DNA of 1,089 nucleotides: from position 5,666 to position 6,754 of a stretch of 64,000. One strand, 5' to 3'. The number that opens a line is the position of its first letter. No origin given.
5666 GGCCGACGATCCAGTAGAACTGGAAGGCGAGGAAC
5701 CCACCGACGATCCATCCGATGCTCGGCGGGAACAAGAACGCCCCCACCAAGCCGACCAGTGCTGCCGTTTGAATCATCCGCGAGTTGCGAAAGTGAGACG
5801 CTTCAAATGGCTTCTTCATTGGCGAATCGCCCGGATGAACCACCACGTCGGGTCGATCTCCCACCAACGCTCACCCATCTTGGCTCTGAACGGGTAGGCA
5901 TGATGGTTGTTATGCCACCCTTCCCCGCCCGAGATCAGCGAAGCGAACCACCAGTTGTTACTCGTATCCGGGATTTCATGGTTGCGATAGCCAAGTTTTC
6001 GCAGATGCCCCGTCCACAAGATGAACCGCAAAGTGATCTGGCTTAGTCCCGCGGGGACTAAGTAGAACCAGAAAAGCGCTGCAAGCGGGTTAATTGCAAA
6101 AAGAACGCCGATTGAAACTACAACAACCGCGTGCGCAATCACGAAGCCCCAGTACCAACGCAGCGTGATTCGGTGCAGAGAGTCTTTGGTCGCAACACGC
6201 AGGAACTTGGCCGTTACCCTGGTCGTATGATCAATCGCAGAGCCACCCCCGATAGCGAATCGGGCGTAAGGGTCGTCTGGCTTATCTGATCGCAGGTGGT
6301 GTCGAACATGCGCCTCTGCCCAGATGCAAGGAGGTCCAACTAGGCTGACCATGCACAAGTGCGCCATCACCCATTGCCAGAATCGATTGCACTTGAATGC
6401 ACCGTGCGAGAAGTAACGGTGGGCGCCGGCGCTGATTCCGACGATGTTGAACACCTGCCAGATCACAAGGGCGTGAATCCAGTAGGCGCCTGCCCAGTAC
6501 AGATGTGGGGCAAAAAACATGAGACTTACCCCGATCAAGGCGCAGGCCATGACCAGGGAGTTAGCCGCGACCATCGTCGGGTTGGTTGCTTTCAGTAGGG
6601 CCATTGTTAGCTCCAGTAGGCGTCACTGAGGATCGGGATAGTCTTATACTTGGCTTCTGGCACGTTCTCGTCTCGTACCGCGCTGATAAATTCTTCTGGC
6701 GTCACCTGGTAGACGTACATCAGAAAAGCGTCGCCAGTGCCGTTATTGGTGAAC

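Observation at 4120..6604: Late-operon lipid-modifying module: two tandem His-box desaturases plus an HxxxDG acyltransferase-like gene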

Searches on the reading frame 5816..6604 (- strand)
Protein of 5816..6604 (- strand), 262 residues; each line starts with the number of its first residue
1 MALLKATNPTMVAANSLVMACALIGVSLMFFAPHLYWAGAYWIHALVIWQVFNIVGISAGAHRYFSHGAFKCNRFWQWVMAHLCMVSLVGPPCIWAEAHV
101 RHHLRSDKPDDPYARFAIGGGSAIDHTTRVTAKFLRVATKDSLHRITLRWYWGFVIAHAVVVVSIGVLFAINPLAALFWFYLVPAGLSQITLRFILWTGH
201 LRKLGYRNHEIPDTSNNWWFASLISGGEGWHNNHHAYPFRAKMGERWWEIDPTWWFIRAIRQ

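Call 3: search_protein_families(library=pfam, max_evalue=1, proteins=[window:5816-6604:-])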
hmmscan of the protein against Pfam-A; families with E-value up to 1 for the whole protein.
window:5816-6604:- (262 aa): 1 family
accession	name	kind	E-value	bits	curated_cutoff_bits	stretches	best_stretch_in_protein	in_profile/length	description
PF00487.30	FA_desaturase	-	2.2e-16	60.8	29.7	1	42-259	3-240/253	Fatty acid desaturase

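Call 4: search_protein_families(library=phrogs, max_evalue=0.01, proteins=[window:5816-6604:-])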
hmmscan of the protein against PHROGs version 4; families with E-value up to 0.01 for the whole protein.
window:5816-6604:- (262 aa): 1 family
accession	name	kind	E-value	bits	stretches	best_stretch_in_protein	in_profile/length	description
phrog_35201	-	unknown function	6.8e-08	33.4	1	194-259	168-231/274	-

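Call 6: search_protein_families(library=ncbifam, max_evalue=0.1, proteins=[window:5816-6604:-])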
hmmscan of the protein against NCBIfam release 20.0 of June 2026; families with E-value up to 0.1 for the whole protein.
window:5816-6604:- (262 aa): 1 family
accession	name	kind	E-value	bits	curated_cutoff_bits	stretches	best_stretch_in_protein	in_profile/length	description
NF049918.1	DesA_fam_desat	equivalog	9.2e-17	61.2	400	1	53-260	21-231/385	DesA family fatty acid desaturase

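Call 7: search_dna_similar(query=window:5816-6604:-, collection=phages, mode=protein, max_rows=30, max_evalue=0.001)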
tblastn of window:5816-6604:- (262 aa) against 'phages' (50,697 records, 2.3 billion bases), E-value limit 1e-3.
Records with a match: 3; places in all: 3; records where one place covers at least 80% of the query: 0.
Best place of each record, by identity: <60% 3.
By first word of the organism name: Acinetobacter 2; Pelagibacter 1.
By host as written in the record: - 2; Candidatus Pelagibacter ubique HTCC1062 1.
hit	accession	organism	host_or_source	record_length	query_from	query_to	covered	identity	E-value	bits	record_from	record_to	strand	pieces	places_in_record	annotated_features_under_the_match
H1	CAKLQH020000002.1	Acinetobacter phage MD-2021a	not known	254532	55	257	77%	26.4%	3e-6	54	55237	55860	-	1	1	Fatty acid desaturase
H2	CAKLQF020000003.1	Acinetobacter phage MD-2021a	not known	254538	55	257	77%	26.4%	3e-6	54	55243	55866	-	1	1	Fatty acid desaturase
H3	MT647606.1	Pelagibacter phage Mosig EXVC030M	Candidatus Pelagibacter ubique HTCC1062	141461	45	243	76%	26.8%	2e-7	58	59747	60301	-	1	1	putative FA_desaturase domain protein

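Call 22: find_homologous_proteins(query=window:5816-6604:-, max_evalue=0.00001)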
Query window:5816-6604:- (262 aa): 631 proteins with E <= 0.00001 among 1078 candidates; the best 120 are listed.
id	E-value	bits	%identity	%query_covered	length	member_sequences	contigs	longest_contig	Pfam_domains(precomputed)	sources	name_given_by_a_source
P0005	2.4e-180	616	100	100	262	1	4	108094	PF00487.31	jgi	-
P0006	1.3e-113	397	64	100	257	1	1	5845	PF00487.31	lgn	-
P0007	5.1e-113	395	65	100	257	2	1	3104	PF00487.31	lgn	-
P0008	1.0e-110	388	64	96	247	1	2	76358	PF00487.31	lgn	-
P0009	1.5e-108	381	65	100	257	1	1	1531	PF00487.31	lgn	-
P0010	9.7e-104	365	61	100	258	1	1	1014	PF00487.31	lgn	-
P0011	4.2e-100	353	56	100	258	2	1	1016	PF00487.31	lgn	-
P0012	8.4e-94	332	57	100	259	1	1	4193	PF00487.31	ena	-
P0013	2.7e-93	331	55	100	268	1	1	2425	PF00487.31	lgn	-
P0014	7.9e-93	329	53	100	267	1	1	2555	PF00487.31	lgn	-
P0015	9.6e-93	329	54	100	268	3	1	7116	PF00487.31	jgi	-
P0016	1.5e-92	328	54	100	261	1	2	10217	PF00487.31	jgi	jgi:fatty-acid desaturase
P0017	2.6e-92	328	54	100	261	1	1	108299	PF00487.31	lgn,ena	-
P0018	3.9e-91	324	52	100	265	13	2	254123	PF00487.31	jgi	jgi:stearoyl-CoA desaturase (delta-9 desaturase)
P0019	5.0e-89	317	54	100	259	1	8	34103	PF00487.31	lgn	-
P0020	5.6e-89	317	54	100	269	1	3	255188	PF00487.31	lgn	-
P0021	1.0e-87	312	55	100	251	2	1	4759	PF00487.31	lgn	-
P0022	1.2e-85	306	50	100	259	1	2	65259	PF00487.31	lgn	-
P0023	6.5e-80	287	50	99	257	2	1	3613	PF00487.31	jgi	-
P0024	1.1e-76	276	46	98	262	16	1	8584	PF00487.31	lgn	-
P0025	1.6e-72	263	47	100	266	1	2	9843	PF00487.31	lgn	-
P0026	7.0e-72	260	44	100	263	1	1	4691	PF00487.31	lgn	-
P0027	2.8e-71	258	45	100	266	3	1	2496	PF00487.31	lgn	-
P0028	1.1e-68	250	45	100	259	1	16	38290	PF00487.31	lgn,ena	-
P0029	8.8e-67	244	47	99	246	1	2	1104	PF00487.31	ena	-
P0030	6.8e-62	228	46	83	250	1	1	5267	PF00487.31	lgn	-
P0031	7.5e-62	228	43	99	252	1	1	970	PF00487.31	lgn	-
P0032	1.2e-60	224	43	100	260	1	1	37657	PF00487.31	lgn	-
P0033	2.8e-51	193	35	100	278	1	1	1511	PF00487.31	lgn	-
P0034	1.2e-36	145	38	88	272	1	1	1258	PF00487.31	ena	-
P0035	4.2e-31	127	33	87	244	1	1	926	PF00487.31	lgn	-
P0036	1.4e-29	122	33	97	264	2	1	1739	PF00487.31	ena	-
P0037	4.1e-29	120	35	88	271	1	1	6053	PF00487.31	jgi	jgi:stearoyl-CoA desaturase (delta-9 desaturase)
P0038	8.3e-28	116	32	95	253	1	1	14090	PF00487.31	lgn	-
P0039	9.3e-28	116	33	84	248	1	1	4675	PF00487.31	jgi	jgi:stearoyl-CoA desaturase (delta-9 desaturase)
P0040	5.6e-27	113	32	82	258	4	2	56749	PF00487.31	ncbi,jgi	jgi:fatty-acid desaturase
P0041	2.1e-26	111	33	83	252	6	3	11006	PF00487.31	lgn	-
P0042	2.2e-26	111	30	92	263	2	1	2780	PF00487.31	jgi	jgi:fatty-acid desaturase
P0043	5.5e-26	110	32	97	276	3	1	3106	PF00487.31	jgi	jgi:stearoyl-CoA desaturase (delta-9 desaturase)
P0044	8.2e-26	109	32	83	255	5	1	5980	PF00487.31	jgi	-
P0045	1.3e-25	109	31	94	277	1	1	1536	PF00487.31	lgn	-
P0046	3.5e-25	107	30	82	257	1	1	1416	PF00487.31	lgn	-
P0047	3.9e-25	107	31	83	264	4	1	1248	PF00487.31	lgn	-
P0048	4.1e-25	107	30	94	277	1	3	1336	PF00487.31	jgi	jgi:fatty-acid desaturase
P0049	4.1e-25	107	30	94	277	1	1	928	PF00487.31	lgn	-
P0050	4.6e-25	107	33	85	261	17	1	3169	PF00487.31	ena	-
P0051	4.7e-25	107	31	83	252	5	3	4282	PF00487.31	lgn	-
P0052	5.3e-25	107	33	83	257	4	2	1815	PF00487.31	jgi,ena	jgi:stearoyl-CoA desaturase (delta-9 desaturase)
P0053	5.5e-25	107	32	85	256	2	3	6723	PF00487.31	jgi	jgi:fatty-acid desaturase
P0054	9.1e-25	106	36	79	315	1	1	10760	PF00487.31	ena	-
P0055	1.2e-24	105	29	83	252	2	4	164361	PF00487.31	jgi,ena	jgi:stearoyl-CoA desaturase (delta-9 desaturase)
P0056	1.5e-24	105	32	89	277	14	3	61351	PF00487.31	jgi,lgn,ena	jgi:stearoyl-CoA desaturase (delta-9 desaturase)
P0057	1.7e-24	105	29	87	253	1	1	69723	PF00487.31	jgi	jgi:fatty-acid desaturase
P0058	2.1e-24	105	29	81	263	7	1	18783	PF00487.31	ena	-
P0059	2.2e-24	105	32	95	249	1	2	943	PF00487.31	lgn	-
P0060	3.7e-24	104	32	83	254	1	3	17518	PF00487.31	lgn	-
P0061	5.0e-24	103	31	86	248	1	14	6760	PF00487.31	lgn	-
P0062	6.2e-24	103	30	83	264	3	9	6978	PF00487.31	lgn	-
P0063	6.8e-24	103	32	93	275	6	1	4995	PF00487.31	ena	-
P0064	1.1e-23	102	32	90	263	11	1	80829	PF00487.31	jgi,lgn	jgi:stearoyl-CoA desaturase (delta-9 desaturase)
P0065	1.1e-23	102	32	82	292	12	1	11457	PF00487.31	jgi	jgi:sn-1 stearoyl-lipid 9-desaturase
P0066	1.1e-23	102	28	83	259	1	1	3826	PF00487.31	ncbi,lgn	-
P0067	1.3e-23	102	32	87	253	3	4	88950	PF00487.31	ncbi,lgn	-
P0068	1.4e-23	102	33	87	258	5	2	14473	PF00487.31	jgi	jgi:fatty-acid desaturase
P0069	1.6e-23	102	29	83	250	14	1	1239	PF00487.31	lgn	-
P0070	1.9e-23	101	34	77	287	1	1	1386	PF00487.31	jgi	jgi:stearoyl-CoA desaturase (delta-9 desaturase)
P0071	2.1e-23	101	31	78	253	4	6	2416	PF00487.31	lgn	-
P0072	2.4e-23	101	29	81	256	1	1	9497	PF00487.31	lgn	-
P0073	3.1e-23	101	29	81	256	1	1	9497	PF00487.31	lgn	-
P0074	3.7e-23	101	33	89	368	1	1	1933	PF00487.31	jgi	jgi:stearoyl-CoA desaturase (delta-9 desaturase)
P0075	3.9e-23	100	31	83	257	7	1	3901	PF00487.31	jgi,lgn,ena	jgi:stearoyl-CoA desaturase (delta-9 desaturase)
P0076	4.2e-23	100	29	87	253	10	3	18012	PF00487.31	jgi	-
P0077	9.5e-23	99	33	82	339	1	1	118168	PF00487.31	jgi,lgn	jgi:stearoyl-CoA desaturase (delta-9 desaturase)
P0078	1.1e-22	99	31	82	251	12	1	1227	PF00487.31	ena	-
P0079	1.3e-22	99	33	80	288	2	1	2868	PF00487.31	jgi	jgi:stearoyl-CoA desaturase (Delta-9 desaturase)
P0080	1.6e-22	98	30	83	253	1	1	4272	PF00487.31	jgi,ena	-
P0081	1.8e-22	98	31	83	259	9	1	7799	PF00487.31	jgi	jgi:stearoyl-CoA desaturase (delta-9 desaturase)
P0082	5.5e-22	97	32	92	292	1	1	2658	PF00487.31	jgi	jgi:sn-1 stearoyl-lipid 9-desaturase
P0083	8.4e-22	96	30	83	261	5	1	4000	PF00487.31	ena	-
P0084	8.6e-22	96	28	81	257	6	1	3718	PF00487.31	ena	-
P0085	9.5e-22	96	33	91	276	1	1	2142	PF00487.31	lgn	-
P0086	9.9e-22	96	33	79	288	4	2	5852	PF00487.31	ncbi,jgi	-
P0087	1.0e-21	96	32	84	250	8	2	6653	PF00487.31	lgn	-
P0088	1.1e-21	96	28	94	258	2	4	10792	PF00487.31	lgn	-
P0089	1.2e-21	96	34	77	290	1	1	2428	PF00487.31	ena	-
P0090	1.4e-21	95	33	79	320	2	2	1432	PF00487.31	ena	-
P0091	1.7e-21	95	28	81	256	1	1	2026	PF00487.31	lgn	-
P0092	1.9e-21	95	32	79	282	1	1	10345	PF00487.31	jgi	jgi:stearoyl-CoA desaturase (delta-9 desaturase)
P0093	2.1e-21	95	30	81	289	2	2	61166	PF00487.31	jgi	jgi:stearoyl-CoA desaturase (delta-9 desaturase)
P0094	2.8e-21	94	32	81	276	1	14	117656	PF00487.31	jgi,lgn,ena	jgi:stearoyl-CoA desaturase (delta-9 desaturase)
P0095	2.9e-21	94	35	80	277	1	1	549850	PF00487.31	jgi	jgi:stearoyl-CoA desaturase (delta-9 desaturase)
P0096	3.3e-21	94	30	94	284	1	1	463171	PF00487.31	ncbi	-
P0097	3.3e-21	94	30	83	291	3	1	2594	PF00487.31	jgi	jgi:fatty-acid desaturase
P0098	3.7e-21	94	31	99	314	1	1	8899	PF00487.31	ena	-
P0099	3.7e-21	94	31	81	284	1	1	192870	PF00487.31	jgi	-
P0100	4.4e-21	94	35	79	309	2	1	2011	PF00487.31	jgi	-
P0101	4.5e-21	94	30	87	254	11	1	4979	PF00487.31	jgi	-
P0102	4.5e-21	94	30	89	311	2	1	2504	PF00487.31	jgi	jgi:fatty-acid desaturase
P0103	4.6e-21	94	60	22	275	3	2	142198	PF00487.31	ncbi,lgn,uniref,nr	ncbi:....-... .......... [Hydrococcus rivularis NIES-593]|uniref:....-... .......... n=1 Tax=Hydroco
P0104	4.6e-21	94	35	79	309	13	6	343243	PF00487.31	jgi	jgi:stearoyl-CoA desaturase (delta-9 desaturase)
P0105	4.8e-21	94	31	81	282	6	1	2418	PF00487.31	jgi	jgi:sn-2 palmitoyl-lipid 9-desaturase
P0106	4.8e-21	94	32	81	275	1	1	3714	PF00487.31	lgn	-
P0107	4.9e-21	94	31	86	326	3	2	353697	PF00487.31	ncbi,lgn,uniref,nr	ncbi:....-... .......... [Nocardia shimofusensis]|uniref:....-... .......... n=1 Tax=Nocardia shimof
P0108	5.2e-21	93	32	76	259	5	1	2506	PF00487.31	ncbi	-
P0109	5.5e-21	93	35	83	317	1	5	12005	PF00487.31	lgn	-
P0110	5.7e-21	93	33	90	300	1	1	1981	PF00487.31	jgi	jgi:stearoyl-CoA desaturase (Delta-9 desaturase)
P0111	5.9e-21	93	34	79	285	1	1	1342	PF00487.31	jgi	jgi:fatty-acid desaturase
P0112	6.5e-21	93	35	94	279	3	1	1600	PF00487.31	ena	-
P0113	8.9e-21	93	31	84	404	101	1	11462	PF00487.31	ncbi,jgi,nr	ncbi:MAG TPA: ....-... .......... [Acidimicrobiales bacterium]|jgi:stearoyl-CoA desaturase (delta-9 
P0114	9.0e-21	93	32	83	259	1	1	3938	PF00487.31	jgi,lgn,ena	jgi:stearoyl-CoA desaturase (delta-9 desaturase)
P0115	1.0e-20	93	31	98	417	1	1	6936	PF00487.31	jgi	-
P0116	1.0e-20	93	27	87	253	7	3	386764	PF00487.31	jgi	jgi:fatty-acid desaturase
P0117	1.1e-20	92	29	95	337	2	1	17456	PF00487.31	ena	-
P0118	1.2e-20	92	36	79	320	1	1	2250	PF00487.31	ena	-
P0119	1.2e-20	92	27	94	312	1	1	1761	PF00487.31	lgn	-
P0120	1.2e-20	92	30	90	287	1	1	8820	PF00487.31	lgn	-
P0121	1.3e-20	92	61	22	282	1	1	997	PF00487.31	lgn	-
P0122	1.4e-20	92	30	83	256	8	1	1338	PF00487.31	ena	-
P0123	1.4e-20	92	34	80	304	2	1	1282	PF00487.31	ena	-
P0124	1.5e-20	92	32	79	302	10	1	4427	PF00487.31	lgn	-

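Call 23: find_encoding_contigs(protein=P0008, flank=8000, max_places=2)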
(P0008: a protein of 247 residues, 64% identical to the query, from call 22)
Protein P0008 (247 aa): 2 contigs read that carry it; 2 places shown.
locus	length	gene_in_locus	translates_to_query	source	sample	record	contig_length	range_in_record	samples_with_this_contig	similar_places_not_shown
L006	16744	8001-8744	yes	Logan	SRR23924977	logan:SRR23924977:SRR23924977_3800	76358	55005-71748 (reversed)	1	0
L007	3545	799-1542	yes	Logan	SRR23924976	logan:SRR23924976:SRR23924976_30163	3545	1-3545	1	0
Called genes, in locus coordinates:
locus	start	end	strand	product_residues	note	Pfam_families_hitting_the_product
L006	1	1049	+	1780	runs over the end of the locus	PF24801:FNIII-A_GpJ, PF00041:fn3 (faint), PF09327:Phage_Tail_Tip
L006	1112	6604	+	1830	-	PF13884:Peptidase_S74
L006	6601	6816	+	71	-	-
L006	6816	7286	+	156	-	-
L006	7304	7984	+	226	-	-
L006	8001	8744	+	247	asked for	PF00487:FA_desaturase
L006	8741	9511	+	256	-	PF00487:FA_desaturase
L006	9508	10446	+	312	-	-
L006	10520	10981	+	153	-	-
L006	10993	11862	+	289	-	-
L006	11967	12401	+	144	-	-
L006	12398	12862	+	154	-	PF08291:Peptidase_M15_3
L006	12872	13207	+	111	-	-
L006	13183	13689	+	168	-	-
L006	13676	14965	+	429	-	-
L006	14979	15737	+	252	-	PF02562:PhoH, PF13604:AAA_30, PF13245:AAA_19 (weak), PF13401:AAA_22 (faint)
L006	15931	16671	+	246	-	-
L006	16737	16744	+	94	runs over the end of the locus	PF17209:Hfq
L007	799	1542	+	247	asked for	PF00487:FA_desaturase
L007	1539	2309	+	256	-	PF00487:FA_desaturase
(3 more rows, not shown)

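Call 24: find_encoding_contigs(protein=P0017, flank=8000, max_places=2)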
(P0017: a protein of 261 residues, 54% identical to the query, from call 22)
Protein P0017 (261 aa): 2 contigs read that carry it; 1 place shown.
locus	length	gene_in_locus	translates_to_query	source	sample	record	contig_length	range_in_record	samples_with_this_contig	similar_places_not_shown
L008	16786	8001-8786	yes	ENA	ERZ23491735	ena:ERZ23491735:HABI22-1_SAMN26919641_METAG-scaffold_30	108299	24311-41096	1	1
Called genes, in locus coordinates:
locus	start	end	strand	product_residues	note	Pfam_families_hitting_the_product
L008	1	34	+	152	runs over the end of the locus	-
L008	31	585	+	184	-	-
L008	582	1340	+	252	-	PF02390:Methyltransf_4 (weak), PF08241:Methyltransf_11 (weak), PF08242:Methyltransf_12, PF13649:Methyltransf_25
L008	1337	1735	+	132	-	-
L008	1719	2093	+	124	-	PF14301:DUF4376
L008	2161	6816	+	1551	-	PF13884:Peptidase_S74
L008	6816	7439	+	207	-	-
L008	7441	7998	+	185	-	-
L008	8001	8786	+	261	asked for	PF00487:FA_desaturase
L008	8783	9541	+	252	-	PF00487:FA_desaturase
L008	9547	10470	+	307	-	-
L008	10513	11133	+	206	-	-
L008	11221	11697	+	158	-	-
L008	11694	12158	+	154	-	PF08291:Peptidase_M15_3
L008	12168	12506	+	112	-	-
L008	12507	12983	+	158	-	-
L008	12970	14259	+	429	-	-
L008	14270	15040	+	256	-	PF00580:UvrD-helicase (faint), PF02562:PhoH, PF13604:AAA_30 (faint), PF13245:AAA_19, PF13401:AAA_22 (faint)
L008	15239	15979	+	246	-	-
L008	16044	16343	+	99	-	PF17209:Hfq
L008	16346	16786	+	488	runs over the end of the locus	PF03796:DnaB_C, PF06745:ATPase (weak)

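Call 25: find_encoding_contigs(protein=P0018, flank=8000, max_places=2)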
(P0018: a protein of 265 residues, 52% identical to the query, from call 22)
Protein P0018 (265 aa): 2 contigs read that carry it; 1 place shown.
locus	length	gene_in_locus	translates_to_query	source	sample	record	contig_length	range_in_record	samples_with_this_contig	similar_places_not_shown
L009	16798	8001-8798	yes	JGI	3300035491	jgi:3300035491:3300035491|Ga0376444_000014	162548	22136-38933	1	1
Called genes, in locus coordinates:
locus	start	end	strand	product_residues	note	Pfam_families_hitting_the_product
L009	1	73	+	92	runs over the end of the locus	-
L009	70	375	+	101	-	-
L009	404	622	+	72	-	-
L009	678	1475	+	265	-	-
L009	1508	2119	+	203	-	-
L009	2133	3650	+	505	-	-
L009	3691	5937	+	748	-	PF13884:Peptidase_S74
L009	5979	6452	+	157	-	-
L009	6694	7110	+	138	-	-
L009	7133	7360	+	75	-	-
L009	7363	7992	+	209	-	-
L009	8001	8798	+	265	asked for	PF00487:FA_desaturase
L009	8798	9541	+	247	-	PF00487:FA_desaturase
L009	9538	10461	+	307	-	-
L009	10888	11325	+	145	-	PF07087:DUF1353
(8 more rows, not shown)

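Call 38: search_solved_structures(query=window:5816-6604:-, max_evalue=0.01, show_alignments=2)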
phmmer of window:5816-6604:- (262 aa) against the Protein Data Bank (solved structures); distinct sequences matched with E-value up to 0.01: 2.
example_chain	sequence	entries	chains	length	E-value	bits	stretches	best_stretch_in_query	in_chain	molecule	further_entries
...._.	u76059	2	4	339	6.1e-09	39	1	203-258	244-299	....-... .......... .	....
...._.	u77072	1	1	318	3e-07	33.5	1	203-258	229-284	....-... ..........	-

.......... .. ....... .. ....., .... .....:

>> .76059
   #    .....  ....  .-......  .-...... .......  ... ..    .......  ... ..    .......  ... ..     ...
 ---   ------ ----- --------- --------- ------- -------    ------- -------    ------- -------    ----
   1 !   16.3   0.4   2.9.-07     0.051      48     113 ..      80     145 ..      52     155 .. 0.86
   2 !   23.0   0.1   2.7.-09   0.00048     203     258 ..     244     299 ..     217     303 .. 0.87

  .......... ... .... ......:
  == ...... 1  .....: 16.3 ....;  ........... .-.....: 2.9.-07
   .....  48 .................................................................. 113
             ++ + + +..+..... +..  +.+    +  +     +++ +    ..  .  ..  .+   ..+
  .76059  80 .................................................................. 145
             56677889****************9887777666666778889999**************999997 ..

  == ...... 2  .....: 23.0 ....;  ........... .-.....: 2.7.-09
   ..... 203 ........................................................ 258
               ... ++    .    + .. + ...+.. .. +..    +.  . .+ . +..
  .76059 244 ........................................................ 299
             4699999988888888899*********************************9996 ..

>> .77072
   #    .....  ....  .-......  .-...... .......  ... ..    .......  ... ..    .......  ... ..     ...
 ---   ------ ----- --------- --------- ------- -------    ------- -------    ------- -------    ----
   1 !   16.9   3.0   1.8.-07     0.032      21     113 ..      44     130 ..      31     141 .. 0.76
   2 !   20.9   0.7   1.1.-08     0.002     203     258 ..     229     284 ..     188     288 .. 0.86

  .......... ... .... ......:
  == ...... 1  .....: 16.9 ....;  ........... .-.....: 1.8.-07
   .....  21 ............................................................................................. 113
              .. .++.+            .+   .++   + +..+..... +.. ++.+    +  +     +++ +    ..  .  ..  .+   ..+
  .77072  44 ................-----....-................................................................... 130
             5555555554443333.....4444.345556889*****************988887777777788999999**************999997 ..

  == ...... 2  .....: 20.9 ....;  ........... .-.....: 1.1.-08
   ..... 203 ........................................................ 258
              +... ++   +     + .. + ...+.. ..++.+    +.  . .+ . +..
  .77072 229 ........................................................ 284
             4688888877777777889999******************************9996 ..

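Call 74: find_encoding_contigs(protein=P0028, flank=8000, max_places=2)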
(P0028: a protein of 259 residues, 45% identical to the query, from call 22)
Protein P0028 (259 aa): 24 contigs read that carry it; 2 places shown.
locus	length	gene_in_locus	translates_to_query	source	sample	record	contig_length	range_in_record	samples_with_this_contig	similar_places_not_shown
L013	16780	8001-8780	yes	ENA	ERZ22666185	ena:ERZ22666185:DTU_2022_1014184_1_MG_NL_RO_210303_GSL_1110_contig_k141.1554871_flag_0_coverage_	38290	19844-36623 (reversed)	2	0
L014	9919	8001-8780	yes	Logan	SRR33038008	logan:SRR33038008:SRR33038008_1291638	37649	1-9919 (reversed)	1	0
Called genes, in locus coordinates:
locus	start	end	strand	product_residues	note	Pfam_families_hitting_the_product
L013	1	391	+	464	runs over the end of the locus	PF00303:Thymidylat_synt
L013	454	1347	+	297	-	-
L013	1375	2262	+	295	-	-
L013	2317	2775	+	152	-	-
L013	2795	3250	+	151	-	-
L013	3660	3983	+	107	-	PF12728:HTH_17 (weak)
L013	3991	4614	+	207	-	-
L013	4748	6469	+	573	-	PF03406:Phage_fiber_2, PF13884:Peptidase_S74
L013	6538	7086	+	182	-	-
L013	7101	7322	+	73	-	-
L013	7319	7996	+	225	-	-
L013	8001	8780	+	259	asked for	PF00487:FA_desaturase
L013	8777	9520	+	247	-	PF00487:FA_desaturase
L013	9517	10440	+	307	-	-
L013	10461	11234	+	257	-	PF00487:FA_desaturase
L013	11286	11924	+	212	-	-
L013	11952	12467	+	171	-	-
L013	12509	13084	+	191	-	-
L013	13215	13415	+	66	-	-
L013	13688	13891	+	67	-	-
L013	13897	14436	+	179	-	-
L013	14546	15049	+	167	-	-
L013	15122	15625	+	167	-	-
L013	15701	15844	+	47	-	-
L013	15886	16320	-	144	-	-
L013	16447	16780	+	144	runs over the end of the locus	-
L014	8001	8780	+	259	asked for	PF00487:FA_desaturase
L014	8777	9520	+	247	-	PF00487:FA_desaturase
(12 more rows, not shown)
